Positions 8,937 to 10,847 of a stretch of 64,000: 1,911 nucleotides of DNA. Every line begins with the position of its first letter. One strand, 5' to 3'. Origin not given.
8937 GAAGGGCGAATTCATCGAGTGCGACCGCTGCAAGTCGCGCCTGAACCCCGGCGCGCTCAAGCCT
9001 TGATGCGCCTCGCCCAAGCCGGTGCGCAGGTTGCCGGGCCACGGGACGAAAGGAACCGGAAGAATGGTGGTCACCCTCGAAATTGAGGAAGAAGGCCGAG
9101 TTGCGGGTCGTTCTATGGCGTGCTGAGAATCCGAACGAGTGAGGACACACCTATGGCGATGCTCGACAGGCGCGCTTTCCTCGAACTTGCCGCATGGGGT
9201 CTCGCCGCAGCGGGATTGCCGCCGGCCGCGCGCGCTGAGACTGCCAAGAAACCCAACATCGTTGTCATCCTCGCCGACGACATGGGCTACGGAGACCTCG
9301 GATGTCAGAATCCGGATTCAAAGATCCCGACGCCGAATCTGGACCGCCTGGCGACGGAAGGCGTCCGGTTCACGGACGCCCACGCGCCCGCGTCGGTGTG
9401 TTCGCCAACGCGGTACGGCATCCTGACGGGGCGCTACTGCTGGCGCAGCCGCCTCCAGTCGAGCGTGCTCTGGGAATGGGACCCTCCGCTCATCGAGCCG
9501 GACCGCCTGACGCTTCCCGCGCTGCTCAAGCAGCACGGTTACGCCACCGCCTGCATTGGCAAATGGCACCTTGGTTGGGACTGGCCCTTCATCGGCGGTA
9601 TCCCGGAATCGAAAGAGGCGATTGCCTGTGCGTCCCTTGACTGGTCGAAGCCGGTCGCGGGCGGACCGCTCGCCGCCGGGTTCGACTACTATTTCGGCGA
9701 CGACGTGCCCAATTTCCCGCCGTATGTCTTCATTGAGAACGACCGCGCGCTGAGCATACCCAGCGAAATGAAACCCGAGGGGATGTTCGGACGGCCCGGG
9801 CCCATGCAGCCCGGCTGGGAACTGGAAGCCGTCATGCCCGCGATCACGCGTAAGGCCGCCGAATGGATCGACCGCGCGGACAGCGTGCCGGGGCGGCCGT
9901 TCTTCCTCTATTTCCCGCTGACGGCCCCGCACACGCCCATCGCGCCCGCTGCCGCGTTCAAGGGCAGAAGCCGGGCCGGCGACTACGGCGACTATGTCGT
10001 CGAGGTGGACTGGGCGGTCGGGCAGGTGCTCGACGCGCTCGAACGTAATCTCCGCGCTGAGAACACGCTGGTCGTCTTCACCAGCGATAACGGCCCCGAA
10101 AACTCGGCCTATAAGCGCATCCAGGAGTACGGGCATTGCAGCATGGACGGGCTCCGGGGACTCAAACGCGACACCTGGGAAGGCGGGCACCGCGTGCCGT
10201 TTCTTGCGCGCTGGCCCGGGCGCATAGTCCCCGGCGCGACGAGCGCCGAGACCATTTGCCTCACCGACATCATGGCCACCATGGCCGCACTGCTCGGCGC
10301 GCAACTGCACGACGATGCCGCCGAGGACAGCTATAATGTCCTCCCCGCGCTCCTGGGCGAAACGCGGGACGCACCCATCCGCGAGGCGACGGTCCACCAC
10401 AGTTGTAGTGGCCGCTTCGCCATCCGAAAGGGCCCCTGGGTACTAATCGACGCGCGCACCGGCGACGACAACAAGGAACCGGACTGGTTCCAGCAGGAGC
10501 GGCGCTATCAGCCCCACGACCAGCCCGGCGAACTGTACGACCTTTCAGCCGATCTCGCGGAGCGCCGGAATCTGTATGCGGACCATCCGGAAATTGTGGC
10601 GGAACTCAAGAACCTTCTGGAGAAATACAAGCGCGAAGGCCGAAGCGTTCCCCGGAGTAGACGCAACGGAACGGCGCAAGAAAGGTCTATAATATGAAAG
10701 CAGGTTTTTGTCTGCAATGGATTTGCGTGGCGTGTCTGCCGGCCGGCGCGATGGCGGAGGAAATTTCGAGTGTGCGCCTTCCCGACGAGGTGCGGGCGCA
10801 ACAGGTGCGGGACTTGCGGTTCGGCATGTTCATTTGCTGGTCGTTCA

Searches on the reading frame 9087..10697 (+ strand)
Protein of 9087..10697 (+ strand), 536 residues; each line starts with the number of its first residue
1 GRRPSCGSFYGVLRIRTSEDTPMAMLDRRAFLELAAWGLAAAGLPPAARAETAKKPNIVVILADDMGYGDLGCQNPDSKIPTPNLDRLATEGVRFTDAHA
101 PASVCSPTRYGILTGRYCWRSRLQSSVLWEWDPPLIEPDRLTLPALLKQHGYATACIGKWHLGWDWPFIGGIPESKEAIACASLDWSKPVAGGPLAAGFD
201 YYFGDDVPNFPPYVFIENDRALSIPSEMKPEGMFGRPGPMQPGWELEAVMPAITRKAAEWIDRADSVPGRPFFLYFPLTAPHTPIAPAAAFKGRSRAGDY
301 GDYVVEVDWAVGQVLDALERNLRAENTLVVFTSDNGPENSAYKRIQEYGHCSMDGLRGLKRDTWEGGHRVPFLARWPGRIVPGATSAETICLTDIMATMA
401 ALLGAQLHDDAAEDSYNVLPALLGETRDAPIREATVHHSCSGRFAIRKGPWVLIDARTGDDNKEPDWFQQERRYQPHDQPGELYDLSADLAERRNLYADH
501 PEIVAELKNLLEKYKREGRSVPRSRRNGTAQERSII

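Call 47: search_protein_families(library=pfam, proteins=[window:9087-10697:+], max_evalue=0.00001)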
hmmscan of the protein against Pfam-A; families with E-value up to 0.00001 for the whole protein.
window:9087-10697:+ (536 aa): 2 families
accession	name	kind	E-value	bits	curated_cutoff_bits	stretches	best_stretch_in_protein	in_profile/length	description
PF00884.28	Sulfatase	-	7.7e-53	180.2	25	1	56-405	1-301/301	Sulfatase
PF16347.10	SGSH_C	-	1.1e-06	29.3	29.3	0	360-417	8-65/154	N-sulphoglucosamine sulphohydrolase, C-terminal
